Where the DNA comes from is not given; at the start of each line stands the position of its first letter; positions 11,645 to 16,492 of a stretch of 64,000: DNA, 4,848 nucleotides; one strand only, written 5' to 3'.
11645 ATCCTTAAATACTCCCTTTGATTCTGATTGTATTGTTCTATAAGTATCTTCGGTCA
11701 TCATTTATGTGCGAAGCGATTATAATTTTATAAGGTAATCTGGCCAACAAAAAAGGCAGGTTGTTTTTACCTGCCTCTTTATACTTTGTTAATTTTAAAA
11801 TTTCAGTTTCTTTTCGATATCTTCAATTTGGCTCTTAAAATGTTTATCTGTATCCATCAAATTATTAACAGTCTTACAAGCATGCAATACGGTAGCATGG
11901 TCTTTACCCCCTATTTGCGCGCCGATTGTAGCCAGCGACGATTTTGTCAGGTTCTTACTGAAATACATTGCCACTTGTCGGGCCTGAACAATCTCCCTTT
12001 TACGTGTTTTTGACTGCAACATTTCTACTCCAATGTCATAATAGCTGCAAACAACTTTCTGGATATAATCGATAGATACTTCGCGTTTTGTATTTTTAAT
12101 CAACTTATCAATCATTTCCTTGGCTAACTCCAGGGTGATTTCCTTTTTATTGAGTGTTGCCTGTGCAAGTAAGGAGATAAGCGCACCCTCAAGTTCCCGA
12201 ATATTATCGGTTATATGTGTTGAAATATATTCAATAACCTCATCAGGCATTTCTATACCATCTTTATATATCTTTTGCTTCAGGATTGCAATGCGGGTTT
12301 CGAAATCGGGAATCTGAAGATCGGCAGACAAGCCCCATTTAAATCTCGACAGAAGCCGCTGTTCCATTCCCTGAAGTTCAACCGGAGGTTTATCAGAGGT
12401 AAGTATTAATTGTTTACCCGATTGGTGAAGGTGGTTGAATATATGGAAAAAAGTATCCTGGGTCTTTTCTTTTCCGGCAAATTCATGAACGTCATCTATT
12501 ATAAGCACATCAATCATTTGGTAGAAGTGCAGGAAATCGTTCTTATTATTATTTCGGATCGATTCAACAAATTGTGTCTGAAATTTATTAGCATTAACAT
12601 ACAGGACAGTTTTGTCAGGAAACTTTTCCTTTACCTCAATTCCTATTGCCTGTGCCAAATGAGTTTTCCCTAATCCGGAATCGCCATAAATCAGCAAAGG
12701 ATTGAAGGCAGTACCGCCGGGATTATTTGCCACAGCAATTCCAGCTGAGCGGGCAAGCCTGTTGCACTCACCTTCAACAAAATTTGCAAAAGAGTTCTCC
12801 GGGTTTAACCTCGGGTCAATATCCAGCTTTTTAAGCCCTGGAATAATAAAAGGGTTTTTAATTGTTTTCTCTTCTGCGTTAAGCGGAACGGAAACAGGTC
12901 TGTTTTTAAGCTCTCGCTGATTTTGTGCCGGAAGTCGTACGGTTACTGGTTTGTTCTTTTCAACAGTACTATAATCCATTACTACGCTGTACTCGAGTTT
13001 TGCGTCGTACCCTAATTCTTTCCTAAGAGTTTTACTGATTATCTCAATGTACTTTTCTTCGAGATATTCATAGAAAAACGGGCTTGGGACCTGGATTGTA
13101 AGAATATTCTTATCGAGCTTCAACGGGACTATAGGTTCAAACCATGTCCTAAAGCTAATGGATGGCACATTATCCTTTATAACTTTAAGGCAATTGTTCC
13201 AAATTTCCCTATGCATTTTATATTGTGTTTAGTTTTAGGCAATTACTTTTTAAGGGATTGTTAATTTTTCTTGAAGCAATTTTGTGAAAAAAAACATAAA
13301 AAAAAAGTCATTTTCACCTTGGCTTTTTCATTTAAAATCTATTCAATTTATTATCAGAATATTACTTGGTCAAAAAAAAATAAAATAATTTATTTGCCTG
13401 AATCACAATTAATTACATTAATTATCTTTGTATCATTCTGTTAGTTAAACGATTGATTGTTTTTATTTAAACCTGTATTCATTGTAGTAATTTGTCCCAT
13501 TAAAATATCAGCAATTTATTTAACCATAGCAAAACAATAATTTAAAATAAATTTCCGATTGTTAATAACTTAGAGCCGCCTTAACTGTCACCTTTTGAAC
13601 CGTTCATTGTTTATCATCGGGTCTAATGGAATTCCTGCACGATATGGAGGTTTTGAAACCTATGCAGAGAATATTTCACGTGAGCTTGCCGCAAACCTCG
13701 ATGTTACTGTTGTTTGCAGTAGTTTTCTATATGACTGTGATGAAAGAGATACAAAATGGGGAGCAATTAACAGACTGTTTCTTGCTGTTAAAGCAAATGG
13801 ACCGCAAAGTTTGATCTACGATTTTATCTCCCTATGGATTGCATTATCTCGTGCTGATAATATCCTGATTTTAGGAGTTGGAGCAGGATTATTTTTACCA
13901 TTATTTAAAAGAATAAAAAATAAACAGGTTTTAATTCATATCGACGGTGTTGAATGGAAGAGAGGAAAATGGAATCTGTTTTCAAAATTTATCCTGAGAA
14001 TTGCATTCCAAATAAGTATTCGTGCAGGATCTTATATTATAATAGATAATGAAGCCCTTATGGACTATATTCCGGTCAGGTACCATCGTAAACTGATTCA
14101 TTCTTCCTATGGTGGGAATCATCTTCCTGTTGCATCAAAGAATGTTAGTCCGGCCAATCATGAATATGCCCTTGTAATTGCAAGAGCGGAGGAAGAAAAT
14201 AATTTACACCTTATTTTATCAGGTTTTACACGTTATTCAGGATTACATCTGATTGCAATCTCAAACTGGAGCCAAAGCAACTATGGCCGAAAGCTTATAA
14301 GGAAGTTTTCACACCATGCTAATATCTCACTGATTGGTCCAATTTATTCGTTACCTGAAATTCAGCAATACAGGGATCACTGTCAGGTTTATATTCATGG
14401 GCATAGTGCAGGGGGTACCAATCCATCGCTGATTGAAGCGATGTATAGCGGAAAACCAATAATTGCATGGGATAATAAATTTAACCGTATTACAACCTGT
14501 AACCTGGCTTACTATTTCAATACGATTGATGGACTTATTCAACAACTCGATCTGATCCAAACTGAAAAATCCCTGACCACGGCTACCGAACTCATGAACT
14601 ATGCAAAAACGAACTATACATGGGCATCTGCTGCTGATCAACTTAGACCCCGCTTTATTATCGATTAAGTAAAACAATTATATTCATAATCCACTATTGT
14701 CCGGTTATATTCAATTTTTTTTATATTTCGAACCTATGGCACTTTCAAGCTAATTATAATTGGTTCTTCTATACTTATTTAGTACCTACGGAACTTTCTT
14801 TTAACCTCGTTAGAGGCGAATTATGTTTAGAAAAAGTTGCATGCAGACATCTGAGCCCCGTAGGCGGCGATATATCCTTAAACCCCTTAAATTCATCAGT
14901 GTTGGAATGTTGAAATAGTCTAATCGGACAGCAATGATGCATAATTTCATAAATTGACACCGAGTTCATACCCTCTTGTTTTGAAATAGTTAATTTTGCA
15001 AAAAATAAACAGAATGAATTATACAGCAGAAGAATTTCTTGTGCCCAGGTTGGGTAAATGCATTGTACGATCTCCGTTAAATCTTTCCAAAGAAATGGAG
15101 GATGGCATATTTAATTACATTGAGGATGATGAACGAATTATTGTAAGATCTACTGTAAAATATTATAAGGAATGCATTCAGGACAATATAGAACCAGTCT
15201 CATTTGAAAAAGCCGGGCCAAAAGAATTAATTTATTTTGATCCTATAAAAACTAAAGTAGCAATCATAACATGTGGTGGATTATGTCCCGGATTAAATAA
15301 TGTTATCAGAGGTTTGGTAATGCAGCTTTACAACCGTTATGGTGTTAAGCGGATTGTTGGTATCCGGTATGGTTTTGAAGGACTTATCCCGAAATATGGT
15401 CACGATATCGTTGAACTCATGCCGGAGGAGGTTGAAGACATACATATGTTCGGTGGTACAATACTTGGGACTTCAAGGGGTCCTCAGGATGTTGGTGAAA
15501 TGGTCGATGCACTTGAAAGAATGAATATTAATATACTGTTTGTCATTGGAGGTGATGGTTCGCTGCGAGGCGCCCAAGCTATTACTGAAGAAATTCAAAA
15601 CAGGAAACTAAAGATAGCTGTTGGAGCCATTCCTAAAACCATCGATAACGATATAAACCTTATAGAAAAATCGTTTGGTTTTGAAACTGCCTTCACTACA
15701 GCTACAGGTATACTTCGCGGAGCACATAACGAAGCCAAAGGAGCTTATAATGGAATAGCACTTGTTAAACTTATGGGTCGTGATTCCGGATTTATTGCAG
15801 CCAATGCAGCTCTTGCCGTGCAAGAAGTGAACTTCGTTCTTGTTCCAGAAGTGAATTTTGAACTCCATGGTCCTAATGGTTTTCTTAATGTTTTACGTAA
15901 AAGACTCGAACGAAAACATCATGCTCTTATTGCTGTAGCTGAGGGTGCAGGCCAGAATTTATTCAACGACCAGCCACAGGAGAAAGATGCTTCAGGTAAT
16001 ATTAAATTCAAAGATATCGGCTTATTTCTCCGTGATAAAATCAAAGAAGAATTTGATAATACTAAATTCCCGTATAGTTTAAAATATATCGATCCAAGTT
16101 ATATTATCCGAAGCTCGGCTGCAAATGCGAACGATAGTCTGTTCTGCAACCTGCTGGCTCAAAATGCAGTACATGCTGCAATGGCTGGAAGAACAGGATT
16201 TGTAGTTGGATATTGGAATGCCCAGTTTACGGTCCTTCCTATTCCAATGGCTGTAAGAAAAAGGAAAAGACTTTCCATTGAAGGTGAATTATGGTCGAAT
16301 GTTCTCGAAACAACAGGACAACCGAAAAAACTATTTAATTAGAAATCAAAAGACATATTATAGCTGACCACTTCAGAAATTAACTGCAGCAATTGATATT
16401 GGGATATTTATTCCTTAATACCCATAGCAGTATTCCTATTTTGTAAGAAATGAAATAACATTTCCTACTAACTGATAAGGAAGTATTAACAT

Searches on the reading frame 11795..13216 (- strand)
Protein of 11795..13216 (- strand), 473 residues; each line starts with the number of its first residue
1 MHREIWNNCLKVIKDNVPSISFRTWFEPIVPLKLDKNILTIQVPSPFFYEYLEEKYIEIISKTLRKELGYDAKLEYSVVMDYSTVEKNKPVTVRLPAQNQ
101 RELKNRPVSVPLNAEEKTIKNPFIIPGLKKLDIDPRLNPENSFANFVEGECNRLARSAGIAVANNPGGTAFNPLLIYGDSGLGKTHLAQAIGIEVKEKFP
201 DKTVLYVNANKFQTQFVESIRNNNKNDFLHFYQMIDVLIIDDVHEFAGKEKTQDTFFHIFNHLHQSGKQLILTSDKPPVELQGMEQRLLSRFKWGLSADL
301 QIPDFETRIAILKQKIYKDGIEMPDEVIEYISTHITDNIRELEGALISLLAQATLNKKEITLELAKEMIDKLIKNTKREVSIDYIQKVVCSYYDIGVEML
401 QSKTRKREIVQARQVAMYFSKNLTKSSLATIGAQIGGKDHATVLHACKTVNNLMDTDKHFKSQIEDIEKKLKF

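Call 92: search_protein_families(library=pfam, proteins=[window:11795-13216:-], max_evalue=0.00001)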
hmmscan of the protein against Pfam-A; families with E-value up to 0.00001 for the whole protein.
window:11795-13216:- (473 aa): 6 families
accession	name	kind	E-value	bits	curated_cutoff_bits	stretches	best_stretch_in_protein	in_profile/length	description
PF00308.24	Bac_DnaA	-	2.4e-61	207.1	23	1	137-298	1-161/162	Bacterial DnaA ATPAse domain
PF08299.17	Bac_DnaA_C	-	2.2e-28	98.5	31.5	1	382-450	1-69/69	Bacterial dnaA protein helix-turn-helix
PF11638.13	DnaA_N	-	5.5e-16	58.5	24.6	1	4-65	2-64/65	DnaA N-terminal domain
PF01695.23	IstB_IS21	-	8.6e-08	32.4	24.1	1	174-277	95-195/238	IstB-like ATP binding protein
PF00004.35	AAA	-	6.5e-07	30.3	21.2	1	174-273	1-107/131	ATPase family associated with various cellular activities (AAA)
PF22688.2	Hda_lid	-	3.2e-06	27.5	27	0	307-368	3-64/65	Hda, lid domain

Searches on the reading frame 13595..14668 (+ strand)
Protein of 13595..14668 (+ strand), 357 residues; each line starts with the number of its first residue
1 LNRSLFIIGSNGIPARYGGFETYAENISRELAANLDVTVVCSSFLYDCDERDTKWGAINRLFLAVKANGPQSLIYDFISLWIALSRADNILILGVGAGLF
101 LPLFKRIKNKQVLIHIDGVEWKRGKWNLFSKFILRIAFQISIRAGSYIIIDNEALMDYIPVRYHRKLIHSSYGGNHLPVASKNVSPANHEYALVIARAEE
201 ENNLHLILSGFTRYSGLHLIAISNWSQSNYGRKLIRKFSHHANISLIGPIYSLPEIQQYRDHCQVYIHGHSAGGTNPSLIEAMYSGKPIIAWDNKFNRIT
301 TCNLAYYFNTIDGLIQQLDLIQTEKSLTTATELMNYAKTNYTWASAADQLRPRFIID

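Call 92: search_protein_families(library=pfam, proteins=[window:13595-14668:+], max_evalue=0.00001)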
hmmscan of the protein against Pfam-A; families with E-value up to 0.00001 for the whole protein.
window:13595-14668:+ (357 aa): 2 families
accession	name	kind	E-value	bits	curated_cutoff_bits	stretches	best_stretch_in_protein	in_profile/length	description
PF09314.17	DUF1972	-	2e-18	67.1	25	1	3-165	2-175/186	Domain of unknown function (DUF1972)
PF00534.26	Glycos_transf_1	-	7.3e-07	29.3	26.4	1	182-298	8-128/172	Glycosyl transferases group 1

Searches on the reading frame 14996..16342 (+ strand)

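Call 92: search_protein_families(library=pfam, proteins=[window:14996-16342:+], max_evalue=0.00001)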
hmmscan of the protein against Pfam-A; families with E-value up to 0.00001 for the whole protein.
window:14996-16342:+ (448 aa): 1 family
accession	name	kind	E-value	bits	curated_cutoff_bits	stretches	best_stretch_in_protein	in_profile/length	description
PF00365.25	PFK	-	2.8e-60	204.5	30.9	1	87-394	1-276/277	Phosphofructokinase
